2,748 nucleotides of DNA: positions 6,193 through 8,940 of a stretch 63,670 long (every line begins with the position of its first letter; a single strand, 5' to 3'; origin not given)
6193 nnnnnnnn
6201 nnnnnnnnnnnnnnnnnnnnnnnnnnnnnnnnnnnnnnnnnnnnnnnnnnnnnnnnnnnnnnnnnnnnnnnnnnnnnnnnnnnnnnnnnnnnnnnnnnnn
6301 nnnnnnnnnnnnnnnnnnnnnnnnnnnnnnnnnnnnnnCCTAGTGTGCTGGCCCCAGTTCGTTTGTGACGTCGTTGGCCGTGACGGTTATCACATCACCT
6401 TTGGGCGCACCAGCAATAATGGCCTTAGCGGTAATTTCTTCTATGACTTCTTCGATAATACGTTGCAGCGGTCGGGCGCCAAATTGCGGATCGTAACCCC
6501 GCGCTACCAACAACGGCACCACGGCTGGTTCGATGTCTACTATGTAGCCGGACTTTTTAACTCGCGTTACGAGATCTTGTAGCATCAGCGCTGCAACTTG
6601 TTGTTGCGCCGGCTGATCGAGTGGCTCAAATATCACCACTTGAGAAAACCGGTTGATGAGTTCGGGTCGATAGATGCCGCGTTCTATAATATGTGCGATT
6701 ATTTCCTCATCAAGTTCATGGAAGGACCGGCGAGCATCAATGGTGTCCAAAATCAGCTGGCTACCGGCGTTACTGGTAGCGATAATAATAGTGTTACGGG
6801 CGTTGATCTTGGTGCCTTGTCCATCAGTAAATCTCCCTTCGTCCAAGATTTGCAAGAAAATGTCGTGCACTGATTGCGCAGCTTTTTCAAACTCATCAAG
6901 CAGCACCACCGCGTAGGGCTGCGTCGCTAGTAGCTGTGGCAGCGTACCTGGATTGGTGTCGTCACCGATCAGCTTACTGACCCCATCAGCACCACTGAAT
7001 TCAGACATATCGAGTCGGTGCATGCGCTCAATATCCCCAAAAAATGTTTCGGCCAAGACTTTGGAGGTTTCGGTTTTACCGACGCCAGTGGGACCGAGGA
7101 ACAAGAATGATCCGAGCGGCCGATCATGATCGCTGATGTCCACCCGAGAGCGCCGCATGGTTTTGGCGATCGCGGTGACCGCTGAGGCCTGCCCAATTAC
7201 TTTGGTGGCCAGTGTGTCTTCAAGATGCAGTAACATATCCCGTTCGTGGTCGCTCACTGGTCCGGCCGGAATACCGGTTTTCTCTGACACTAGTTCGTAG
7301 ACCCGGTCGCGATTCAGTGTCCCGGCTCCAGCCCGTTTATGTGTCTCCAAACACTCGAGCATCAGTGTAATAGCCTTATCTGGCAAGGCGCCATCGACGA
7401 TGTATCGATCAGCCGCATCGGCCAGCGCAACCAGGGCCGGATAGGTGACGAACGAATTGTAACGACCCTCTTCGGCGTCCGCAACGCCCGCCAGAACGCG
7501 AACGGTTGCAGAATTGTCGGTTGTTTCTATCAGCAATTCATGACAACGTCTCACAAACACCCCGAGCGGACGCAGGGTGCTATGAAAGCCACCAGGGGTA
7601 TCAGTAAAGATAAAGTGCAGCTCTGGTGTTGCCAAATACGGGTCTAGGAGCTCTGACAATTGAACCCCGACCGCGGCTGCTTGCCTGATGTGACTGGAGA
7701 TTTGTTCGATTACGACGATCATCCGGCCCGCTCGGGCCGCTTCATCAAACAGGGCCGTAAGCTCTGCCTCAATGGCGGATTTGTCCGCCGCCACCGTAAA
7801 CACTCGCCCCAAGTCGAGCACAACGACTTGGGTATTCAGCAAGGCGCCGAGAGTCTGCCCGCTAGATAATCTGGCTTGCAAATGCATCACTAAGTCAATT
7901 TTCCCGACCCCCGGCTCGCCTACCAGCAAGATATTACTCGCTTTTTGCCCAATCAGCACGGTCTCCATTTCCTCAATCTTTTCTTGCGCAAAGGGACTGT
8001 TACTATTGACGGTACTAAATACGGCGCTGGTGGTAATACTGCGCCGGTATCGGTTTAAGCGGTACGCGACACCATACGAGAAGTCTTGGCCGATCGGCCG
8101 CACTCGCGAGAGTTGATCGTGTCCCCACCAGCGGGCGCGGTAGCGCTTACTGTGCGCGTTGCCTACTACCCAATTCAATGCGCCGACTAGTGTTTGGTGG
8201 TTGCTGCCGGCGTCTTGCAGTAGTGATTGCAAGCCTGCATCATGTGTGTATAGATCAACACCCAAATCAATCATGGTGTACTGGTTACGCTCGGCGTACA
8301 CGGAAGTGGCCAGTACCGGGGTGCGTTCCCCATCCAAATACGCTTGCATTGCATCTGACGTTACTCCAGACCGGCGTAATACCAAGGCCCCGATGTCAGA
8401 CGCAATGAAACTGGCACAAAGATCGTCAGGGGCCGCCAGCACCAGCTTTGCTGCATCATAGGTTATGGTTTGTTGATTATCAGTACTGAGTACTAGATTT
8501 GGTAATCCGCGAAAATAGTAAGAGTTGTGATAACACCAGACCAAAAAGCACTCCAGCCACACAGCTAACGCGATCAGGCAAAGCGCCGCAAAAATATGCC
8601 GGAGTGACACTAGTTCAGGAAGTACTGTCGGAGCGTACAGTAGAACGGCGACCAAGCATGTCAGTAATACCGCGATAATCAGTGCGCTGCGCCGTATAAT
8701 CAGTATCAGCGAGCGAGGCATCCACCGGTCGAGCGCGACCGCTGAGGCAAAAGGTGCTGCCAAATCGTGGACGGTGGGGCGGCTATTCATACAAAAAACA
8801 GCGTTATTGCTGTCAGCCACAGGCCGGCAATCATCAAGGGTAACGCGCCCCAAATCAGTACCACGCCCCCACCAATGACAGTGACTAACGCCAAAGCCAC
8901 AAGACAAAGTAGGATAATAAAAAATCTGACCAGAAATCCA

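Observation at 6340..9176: Membrane-tethered Clp AAA+ ATPase without pore-loop aromatics, M-domain or ClpP-docking loop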

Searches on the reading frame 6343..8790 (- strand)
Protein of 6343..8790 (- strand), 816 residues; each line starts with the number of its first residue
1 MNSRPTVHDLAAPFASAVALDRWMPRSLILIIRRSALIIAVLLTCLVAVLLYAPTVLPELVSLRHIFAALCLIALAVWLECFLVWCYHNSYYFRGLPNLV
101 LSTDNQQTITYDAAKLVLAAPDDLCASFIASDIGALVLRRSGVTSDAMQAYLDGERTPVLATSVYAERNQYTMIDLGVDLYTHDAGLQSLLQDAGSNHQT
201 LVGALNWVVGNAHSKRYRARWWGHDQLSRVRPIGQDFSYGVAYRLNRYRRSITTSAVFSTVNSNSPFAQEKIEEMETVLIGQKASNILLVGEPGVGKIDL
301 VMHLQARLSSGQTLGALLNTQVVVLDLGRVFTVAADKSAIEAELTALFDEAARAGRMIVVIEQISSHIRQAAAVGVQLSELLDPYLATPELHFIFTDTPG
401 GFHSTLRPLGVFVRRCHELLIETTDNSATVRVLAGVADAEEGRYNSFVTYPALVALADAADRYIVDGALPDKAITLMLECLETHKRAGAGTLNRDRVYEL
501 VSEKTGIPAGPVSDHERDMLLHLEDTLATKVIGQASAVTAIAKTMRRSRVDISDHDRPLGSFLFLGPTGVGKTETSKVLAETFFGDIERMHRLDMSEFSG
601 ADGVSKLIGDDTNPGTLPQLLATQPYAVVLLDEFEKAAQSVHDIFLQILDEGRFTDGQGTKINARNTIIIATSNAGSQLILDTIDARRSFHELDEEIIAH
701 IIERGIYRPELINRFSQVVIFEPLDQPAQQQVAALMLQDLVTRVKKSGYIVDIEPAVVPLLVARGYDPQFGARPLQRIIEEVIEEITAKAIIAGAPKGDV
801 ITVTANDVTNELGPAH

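Call 5: search_protein_families(library=pfam, proteins=[window:6343-8790:-], max_evalue=0.01)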
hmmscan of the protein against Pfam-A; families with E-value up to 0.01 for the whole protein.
window:6343-8790:- (816 aa): 14 families
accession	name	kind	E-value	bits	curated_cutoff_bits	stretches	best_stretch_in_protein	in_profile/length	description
PF07724.20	AAA_2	-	5.7e-38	131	27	1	557-717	1-165/166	AAA domain (Cdc48 subfamily)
PF10431.15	ClpB_D2-small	-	1.6e-16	60.5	21.9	1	724-802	1-80/81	C-terminal, D2-small domain, of ClpB protein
PF07728.20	AAA_5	-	1.7e-13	51.2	22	2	562-677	2-125/139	AAA domain (dynein-related subfamily)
PF00004.35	AAA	-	3e-09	37.9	21.2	1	563-678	2-113/131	ATPase family associated with various cellular activities (AAA)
PF17871.7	AAA_lid_9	-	3.4e-06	27.4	22.8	1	427-477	3-53/104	AAA lid domain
PF20030.5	bpMoxR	-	0.00063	19.3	27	0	627-675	99-146/205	MoxR domain in the MoxR-vWA-beta-propeller ternary systems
PF01695.23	IstB_IS21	-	0.0013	18.7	24.1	0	267-304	75-112/238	IstB-like ATP binding protein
PF13238.12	AAA_18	-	0.0016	19.3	29.4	0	565-594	4-35/128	AAA domain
PF13191.12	AAA_16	-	0.0018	19.2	32.6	0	276-346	17-85/167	AAA ATPase domain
PF00158.32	Sigma54_activat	-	0.0019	18.3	20.2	0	563-679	26-148/168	Sigma-54 interaction domain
PF05673.19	DUF815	-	0.0034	17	23.8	0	272-310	41-79/249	Protein of unknown function (DUF815)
PF20720.3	nSTAND3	-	0.0042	17.2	27.2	0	282-310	15-43/155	Novel STAND NTPase 3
PF05496.18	RuvB_N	-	0.0084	16.3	27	0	555-583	29-57/159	Holliday junction DNA helicase RuvB P-loop domain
PF07726.17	AAA_3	-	0.0096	16.3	27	0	566-675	6-112/131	ATPase family associated with various cellular activities (AAA)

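Call 6: search_protein_families(library=ncbifam, proteins=[window:6343-8790:-], max_evalue=0.01)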
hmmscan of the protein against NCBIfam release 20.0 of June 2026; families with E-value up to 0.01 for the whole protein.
window:6343-8790:- (816 aa): 18 families
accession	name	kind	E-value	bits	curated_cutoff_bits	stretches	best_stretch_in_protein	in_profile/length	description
TIGR03346.1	chaperone_ClpB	equivalog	1.9e-115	387.1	1232.1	2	492-807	528-847/853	ATP-dependent chaperone ClpB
NF008118.0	PRK10865.1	equivalog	9.7e-101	338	1417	2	497-807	536-850/857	ATP-dependent chaperone ClpB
TIGR02639.1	ClpA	equivalog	3.5e-93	313.1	993.15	1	268-798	190-727/734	ATP-dependent Clp protease ATP-binding subunit ClpA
NF033606.1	heat_AAA_ClpK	exception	6.1e-87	292.4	1900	2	481-807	565-900/949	heat shock survival AAA family ATPase ClpK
TIGR03345.1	VI_ClpV1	equivalog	3.1e-86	290.4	884.95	2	491-792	528-836/852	type VI secretion system ATPase TssH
NF033607.0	disagg_AAA_ClpG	exception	2.1e-84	284.1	1900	2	496-803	559-874/932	AAA family protein disaggregase ClpG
NF008263.0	PRK11034.1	equivalog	2.3e-70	237.4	1350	1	270-810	193-740/758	ATP-dependent Clp protease ATP-binding subunit ClpA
NF001679.0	PRK00440.1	equivalog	1.6e-06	27.4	303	1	558-636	38-114/322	replication factor C small subunit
NF003745.1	PRK05342.1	equivalog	6.2e-06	25.3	359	0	702-787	292-380/418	ATP-dependent Clp protease ATP-binding subunit ClpX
TIGR02928.1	TIGR02928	subfamily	0.0001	21.3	181.3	0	274-309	30-65/366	orc1/cdc6 family replication initiation protein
NF047784.1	MadB_ATPase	equivalog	0.00011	21.5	475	0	556-583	33-57/298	MadB family AAA-type ATPase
TIGR02397.1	dnaX_nterm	equivalog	0.00034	20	250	1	530-582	15-59/355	DNA polymerase III subunit gamma/tau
TIGR03499.1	FlhF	equivalog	0.001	19.1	174.15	0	535-580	175-219/286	flagellar biosynthesis GTPase FlhF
TIGR00390.1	hslU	equivalog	0.0012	17.9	362.45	0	526-580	9-68/441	ATP-dependent protease ATPase subunit HslU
NF005304.0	PRK06835.1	equivalog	0.002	17.3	215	0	536-581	160-205/330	ATP-binding protein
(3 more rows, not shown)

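Call 7: search_solved_structures(query=window:6343-8790:-, show_alignments=2)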
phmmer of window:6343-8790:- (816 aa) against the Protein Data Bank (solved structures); distinct sequences matched with E-value up to 0.001: 57.
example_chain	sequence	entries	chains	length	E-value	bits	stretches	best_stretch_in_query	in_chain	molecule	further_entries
4d2q_A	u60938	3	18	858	3.3e-93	316.7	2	496-806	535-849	CLPB | CHAPERONE PROTEIN CLPB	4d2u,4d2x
6og3_E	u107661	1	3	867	3.4e-93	316.7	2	496-806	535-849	Hyperactive disaggregase ClpB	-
6oax_C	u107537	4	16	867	3.4e-93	316.7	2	496-806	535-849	Hyperactive disaggregase ClpB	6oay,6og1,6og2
4ciu_A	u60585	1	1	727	3.4e-92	313.4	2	496-806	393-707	CHAPERONE PROTEIN CLPB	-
6qs4_A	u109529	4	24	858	6.1e-92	312.5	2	496-806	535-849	Chaperone protein ClpB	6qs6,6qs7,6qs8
6rn2_A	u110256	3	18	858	6.1e-92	312.5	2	496-806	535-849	Chaperone protein ClpB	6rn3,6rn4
5ofo_C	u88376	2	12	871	3.5e-89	303.4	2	496-806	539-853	Chaperone protein ClpB,ATP-dependent Clp protease ATP-binding subunit ClpA,Chaperone prote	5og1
1qvr_A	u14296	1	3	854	1.5e-87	298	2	493-803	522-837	ClpB protein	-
3j3t_A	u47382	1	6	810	3e-84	287.1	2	494-803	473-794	Negative regulator of genetic competence ClpC/MecB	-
3j3s_A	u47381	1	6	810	7.1e-84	285.9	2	494-803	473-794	Negative regulator of genetic competence ClpC/MecB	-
9ip0_A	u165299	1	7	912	1.6e-83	284.7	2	488-790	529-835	Chaperone protein ClpB1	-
3j3r_A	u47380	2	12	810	2e-83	284.4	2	494-803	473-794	Negative regulator of genetic competence ClpC/MecB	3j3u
6em9_A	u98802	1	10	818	2.2e-83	284.2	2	490-803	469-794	ATP-dependent Clp protease ATP-binding subunit ClpC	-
7abr_A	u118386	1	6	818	2.2e-83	284.2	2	494-803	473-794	Negative regulator of genetic competence ClpC/MecB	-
6em8_A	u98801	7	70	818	8.5e-83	282.3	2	490-803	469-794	ATP-dependent Clp protease ATP-binding subunit ClpC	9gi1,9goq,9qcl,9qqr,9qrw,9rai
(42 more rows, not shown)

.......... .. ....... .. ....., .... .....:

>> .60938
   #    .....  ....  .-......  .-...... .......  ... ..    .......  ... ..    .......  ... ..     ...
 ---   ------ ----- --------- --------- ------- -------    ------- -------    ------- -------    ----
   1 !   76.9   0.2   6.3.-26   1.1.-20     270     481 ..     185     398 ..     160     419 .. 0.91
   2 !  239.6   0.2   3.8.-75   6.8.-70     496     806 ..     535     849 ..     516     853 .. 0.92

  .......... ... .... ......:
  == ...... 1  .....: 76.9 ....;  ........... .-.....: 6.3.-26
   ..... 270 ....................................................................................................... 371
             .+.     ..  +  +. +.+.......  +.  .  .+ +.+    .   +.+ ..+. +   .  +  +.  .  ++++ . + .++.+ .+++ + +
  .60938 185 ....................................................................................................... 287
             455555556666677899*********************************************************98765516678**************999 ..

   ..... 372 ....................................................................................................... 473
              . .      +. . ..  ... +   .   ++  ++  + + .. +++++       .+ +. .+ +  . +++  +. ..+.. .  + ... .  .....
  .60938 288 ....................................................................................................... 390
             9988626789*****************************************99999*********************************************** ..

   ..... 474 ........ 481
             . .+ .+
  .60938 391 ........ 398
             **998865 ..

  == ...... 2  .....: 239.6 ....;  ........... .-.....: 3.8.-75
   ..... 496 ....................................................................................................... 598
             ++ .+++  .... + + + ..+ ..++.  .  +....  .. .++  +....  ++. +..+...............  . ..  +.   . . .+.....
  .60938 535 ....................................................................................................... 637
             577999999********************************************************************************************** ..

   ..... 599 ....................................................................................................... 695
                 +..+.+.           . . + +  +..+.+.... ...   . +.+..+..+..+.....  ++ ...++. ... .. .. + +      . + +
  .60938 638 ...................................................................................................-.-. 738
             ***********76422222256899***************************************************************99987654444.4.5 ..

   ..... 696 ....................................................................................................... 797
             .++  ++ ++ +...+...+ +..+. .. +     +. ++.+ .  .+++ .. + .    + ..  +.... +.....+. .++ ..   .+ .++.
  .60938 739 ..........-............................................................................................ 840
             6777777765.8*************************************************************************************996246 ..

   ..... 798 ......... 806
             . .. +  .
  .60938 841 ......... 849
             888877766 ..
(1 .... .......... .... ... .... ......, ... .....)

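Call 8: find_homologous_proteins(query=window:6343-8790:-, max_evalue=1e-10)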
Query window:6343-8790:- (816 aa): 156 proteins with E <= 1e-10 among 8000 candidates; the best 120 are listed.
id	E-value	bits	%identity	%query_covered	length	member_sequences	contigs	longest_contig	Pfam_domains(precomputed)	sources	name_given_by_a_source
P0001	0.0e+0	1807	100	100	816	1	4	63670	PF07724.21,PF00004.36,PF17871.8,PF07728.21,PF10431.16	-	-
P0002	7.1e-254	863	51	98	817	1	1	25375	PF00158.33,PF07724.21,PF00004.36,PF17871.8,PF05673.20,PF07728.21,PF10431.16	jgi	-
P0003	2.7e-253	861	51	99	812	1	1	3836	PF00158.33,PF07724.21,PF00004.36,PF17871.8,PF05673.20,PF07728.21,PF10431.16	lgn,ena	-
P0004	5.5e-253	860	51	98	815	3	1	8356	PF07724.21,PF00004.36,PF17871.8,PF05673.20,PF07728.21,PF10431.16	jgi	-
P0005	7.2e-251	853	50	98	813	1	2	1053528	PF00158.33,PF07724.21,PF00004.36,PF17871.8,PF07728.21,PF10431.16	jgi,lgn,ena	-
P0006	1.0e-250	852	50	98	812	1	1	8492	PF07724.21,PF00004.36,PF17871.8,PF05673.20,PF07728.21,PF10431.16,PF13191.13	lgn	-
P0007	8.5e-249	846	50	98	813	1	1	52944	PF07724.21,PF00004.36,PF17871.8,PF07728.21,PF10431.16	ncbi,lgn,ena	-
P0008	4.6e-248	844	49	99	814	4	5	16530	PF20030.6,PF00158.33,PF07724.21,PF00004.36,PF17871.8,PF07728.21,PF10431.16,PF13191.13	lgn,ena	-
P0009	8.4e-248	843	49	99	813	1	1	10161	PF00158.33,PF07724.21,PF00004.36,PF17871.8,PF07728.21,PF10431.16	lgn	-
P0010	1.1e-246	839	49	99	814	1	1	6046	PF20030.6,PF00158.33,PF07724.21,PF00004.36,PF17871.8,PF07728.21,PF10431.16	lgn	-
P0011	1.2e-246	839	49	99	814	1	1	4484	PF20030.6,PF00158.33,PF07724.21,PF00004.36,PF17871.8,PF07728.21,PF10431.16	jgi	jgi:ATP-dependent Clp protease ATP-binding subunit ClpA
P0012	3.3e-246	838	49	99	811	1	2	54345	PF00158.33,PF07724.21,PF00004.36,PF17871.8,PF07728.21,PF10431.16,PF13191.13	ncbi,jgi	ncbi:MAG: hypothetical protein RL538_149 [Candidatus Parcubacteria bacterium]|jgi:ATP-dependent Clp 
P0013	4.4e-246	837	52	91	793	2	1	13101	PF00158.33,PF07724.21,PF00004.36,PF17871.8,PF07728.21,PF10431.16,PF13191.13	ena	-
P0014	4.9e-245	834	49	97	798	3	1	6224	PF20030.6,PF00158.33,PF07724.21,PF00004.36,PF17871.8,PF07728.21,PF10431.16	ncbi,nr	ncbi:MAG: ATP-dependent Clp protease ATP-binding subunit [Candidatus Pacebacteria bacterium]|nr:ATP-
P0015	6.4e-245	833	49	99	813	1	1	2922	PF20030.6,PF00158.33,PF07724.21,PF00004.36,PF17871.8,PF07728.21,PF10431.16,PF13191.13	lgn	-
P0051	5.4e-238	810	48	99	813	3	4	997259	PF20030.6,PF00158.33,PF07724.21,PF00004.36,PF07728.21,PF10431.16,PF13191.13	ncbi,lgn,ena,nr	ncbi:ATP-dependent Clp protease ATP-binding subunit [Candidatus Nomurabacteria bacterium]|nr:ATP-dep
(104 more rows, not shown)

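Call 12: find_encoding_contigs(protein=P0005, flank=7000, max_places=1)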
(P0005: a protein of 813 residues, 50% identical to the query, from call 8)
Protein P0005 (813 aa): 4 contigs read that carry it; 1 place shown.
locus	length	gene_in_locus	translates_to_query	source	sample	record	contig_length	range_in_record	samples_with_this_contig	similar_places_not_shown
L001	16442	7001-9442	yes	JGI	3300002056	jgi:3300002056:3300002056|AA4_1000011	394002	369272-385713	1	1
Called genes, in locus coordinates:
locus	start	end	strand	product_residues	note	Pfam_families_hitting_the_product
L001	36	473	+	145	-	PF00293:NUDIX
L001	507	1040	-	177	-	-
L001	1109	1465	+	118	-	PF00903:Glyoxalase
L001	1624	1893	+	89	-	PF00313:CSD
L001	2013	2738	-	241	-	-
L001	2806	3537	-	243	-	PF01978:TrmB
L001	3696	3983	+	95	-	-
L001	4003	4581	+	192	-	PF13328:HD_4, PF01966:HD (weak)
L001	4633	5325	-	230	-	-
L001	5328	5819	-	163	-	PF01467:CTP_transf_like, PF08218:Citrate_ly_lig (faint)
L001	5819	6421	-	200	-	PF01121:CoaE, PF13238:AAA_18 (faint), PF13671:AAA_33 (faint)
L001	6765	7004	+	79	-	-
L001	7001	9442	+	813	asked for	PF00158:Sigma54_activat (faint), PF17871:AAA_lid_9 (weak), PF07724:AAA_2, PF00004:AAA (weak), PF07728:AAA_5, PF10431:ClpB_D2-small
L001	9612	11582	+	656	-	PF00270:DEAD, PF13245:AAA_19 (weak), PF00271:Helicase_C, PF04408:WHD_HA2 (weak), PF21010:HA2_C, PF07717:OB_NTP_bind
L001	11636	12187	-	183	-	-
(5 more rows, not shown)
